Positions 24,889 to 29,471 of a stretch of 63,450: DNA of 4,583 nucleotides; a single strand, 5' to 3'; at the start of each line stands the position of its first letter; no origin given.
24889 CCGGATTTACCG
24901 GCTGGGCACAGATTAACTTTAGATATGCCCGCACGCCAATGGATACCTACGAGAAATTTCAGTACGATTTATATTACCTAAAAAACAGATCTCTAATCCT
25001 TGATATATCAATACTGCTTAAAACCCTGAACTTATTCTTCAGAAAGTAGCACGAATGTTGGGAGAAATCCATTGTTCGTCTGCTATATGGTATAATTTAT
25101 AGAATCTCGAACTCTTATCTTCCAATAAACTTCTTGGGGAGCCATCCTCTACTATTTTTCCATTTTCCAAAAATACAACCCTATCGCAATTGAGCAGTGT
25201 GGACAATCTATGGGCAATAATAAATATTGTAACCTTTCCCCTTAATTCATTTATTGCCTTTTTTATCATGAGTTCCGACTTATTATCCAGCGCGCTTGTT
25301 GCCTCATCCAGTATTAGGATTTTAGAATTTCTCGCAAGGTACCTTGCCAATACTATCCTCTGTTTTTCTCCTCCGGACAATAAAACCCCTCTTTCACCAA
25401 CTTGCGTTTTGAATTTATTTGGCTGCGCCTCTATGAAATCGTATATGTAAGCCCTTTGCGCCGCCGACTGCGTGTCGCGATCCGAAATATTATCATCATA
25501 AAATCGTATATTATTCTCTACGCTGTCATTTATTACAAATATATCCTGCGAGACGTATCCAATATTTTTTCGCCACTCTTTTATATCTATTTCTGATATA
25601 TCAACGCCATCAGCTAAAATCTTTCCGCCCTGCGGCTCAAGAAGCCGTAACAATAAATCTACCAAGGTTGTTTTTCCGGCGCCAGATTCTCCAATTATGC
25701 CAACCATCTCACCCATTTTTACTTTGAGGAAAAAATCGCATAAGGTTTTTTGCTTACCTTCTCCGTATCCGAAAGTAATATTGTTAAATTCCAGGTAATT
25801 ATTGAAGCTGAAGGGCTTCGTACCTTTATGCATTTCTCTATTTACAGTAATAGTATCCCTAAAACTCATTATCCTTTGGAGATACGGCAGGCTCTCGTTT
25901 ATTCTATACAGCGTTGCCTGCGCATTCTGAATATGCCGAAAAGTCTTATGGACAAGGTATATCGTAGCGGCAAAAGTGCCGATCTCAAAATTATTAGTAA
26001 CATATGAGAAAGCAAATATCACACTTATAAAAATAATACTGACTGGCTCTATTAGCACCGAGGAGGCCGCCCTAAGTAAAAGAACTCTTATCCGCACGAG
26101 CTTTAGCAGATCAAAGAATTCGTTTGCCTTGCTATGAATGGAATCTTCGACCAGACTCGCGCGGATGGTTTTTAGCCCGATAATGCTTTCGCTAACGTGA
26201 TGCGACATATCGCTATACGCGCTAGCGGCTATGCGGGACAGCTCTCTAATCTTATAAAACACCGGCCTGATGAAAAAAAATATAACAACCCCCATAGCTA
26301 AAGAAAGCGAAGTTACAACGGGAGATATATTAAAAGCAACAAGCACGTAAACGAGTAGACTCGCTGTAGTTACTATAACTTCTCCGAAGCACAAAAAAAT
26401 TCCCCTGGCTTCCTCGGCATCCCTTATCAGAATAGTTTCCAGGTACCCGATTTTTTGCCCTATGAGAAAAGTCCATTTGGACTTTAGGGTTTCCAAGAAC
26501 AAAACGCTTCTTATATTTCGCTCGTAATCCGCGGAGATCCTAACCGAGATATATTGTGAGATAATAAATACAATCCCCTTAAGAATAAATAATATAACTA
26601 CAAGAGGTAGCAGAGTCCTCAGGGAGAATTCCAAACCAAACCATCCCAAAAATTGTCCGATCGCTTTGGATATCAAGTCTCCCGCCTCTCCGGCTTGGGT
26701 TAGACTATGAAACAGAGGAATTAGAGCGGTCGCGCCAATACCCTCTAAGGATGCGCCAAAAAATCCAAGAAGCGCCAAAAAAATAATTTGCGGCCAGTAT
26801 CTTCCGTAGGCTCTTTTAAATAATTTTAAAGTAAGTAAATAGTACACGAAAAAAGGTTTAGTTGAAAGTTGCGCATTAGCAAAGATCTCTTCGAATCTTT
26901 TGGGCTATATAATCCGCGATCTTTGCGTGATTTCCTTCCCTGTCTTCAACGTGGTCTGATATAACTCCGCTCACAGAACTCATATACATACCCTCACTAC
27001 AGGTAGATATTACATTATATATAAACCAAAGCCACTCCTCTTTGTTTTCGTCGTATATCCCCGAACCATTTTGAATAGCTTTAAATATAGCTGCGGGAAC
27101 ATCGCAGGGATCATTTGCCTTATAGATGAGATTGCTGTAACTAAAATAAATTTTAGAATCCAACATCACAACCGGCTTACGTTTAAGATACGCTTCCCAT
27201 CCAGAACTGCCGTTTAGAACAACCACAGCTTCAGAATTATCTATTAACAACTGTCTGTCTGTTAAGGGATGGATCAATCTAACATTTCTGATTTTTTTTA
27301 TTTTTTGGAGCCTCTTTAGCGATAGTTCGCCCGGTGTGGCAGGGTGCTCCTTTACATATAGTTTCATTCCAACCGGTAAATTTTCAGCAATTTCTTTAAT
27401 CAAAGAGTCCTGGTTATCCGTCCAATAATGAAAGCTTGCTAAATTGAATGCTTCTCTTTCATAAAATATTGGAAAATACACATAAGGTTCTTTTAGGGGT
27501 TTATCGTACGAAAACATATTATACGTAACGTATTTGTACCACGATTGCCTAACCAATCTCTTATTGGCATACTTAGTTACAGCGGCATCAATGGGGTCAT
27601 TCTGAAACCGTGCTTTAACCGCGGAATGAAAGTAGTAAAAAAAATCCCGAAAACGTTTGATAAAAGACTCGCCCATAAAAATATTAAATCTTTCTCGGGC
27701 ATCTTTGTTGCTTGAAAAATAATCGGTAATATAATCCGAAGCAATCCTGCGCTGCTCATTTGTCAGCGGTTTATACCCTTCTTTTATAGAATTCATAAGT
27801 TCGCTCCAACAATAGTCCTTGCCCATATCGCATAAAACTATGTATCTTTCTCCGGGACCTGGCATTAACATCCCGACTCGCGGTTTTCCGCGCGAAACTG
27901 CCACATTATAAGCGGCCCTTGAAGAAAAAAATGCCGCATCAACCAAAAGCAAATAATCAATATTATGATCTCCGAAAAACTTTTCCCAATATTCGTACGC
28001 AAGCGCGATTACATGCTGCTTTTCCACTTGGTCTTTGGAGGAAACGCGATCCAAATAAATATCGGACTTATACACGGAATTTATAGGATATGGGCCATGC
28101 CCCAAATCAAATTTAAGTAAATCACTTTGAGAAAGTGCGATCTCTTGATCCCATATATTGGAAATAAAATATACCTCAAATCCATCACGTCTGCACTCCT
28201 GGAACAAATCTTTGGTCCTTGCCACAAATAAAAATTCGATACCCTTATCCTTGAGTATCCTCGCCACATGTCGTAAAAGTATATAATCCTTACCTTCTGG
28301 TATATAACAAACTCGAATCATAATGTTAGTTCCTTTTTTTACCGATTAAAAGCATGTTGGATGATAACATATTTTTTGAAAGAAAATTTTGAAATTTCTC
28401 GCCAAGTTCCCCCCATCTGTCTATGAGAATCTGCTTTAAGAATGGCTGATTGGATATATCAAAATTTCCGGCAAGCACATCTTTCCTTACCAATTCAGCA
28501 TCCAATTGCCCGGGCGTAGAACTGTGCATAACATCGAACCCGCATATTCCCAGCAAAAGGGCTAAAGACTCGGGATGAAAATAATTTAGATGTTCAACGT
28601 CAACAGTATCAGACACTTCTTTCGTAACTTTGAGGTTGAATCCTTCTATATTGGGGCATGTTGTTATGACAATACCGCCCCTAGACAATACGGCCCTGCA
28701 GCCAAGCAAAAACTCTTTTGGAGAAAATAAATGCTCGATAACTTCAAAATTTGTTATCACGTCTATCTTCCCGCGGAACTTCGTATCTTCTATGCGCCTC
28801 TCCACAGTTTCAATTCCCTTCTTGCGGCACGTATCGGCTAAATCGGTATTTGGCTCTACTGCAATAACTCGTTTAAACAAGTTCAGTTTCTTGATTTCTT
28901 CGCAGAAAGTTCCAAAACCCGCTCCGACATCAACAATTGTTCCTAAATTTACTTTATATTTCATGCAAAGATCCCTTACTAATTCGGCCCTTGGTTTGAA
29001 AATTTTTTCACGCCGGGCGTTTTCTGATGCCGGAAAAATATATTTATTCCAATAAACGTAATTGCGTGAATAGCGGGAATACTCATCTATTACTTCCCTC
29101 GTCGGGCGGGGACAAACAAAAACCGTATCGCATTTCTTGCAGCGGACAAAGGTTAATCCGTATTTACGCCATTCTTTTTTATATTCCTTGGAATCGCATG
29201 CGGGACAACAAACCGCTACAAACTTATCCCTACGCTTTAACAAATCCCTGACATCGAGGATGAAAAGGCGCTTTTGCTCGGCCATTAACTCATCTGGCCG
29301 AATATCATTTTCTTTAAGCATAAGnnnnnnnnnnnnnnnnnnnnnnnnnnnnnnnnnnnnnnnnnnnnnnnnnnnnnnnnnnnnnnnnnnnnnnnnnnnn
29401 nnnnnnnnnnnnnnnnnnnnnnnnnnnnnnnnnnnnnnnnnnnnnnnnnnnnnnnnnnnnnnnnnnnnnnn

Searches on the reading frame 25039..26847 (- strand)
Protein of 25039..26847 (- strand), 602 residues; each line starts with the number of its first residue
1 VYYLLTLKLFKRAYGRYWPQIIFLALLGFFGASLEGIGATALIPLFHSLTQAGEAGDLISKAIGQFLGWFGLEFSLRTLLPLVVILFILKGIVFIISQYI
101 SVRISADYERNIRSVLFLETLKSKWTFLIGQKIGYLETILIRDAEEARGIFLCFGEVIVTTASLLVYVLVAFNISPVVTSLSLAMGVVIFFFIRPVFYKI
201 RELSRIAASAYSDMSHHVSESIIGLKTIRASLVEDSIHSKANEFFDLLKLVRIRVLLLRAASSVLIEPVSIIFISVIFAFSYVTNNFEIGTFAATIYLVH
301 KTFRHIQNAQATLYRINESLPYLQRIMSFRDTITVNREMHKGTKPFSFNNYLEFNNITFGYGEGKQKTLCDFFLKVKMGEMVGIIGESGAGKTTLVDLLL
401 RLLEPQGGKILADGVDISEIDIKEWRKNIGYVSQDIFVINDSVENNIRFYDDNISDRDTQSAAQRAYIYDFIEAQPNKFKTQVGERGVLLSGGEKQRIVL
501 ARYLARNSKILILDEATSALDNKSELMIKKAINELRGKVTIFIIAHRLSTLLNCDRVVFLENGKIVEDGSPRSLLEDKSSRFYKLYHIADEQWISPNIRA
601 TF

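Call 42: search_protein_families(library=pfam, proteins=[window:25039-26847:-], max_evalue=0.0001)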
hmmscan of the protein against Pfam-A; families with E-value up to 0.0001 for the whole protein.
window:25039-26847:- (602 aa): 4 families
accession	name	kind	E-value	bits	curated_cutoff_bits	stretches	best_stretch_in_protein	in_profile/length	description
PF00005.33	ABC_tran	-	2.5e-32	112.8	25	1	374-518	6-137/137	ABC transporter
PF00664.28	ABC_membrane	-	1.8e-13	51.2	28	1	60-292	37-260/274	ABC transporter transmembrane region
PF02463.25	SMC_N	-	6.8e-08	32.6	40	1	381-558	26-209/220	RecF/RecN/SMC N terminal domain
PF13191.12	AAA_16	-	7.8e-05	23.7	32.6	0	366-413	9-58/167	AAA ATPase domain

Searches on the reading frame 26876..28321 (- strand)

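Call 42: search_protein_families(library=pfam, proteins=[window:26876-28321:-], max_evalue=0.0001)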
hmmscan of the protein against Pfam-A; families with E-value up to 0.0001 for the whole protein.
window:26876-28321:- (481 aa): 1 family
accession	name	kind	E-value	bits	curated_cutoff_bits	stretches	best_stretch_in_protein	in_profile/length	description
PF05159.20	Capsule_synth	-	5.7e-07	29.7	20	1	302-392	171-266/310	Capsule polysaccharide biosynthesis protein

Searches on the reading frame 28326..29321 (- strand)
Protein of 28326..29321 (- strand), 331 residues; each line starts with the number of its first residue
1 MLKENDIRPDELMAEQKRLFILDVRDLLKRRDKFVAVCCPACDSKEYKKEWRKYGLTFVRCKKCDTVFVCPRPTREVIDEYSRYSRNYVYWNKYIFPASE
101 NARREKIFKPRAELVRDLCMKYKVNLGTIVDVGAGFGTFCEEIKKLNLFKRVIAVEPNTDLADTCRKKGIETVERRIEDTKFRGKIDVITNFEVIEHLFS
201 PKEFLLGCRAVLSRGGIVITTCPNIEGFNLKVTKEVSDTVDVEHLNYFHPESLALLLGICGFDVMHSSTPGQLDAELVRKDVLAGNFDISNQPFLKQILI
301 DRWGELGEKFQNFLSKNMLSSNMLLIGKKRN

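Call 42: search_protein_families(library=pfam, proteins=[window:28326-29321:-], max_evalue=0.0001)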
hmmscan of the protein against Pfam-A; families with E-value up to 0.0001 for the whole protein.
window:28326-29321:- (331 aa): 5 families
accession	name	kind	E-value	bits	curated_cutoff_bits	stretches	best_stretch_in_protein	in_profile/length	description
PF13489.12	Methyltransf_23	-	1.5e-15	57.8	27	1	121-266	18-163/164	Methyltransferase domain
PF08241.18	Methyltransf_11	-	3.3e-11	44.1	21.2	1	130-219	1-94/95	Methyltransferase domain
PF08242.18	Methyltransf_12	-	1.7e-08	35.5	30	1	130-217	1-97/98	Methyltransferase domain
PF13649.12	Methyltransf_25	-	6.8e-08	33.5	27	1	129-216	1-97/97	Methyltransferase domain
PF13847.12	Methyltransf_31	-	6.2e-05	23.2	27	0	128-227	6-116/145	Methyltransferase domain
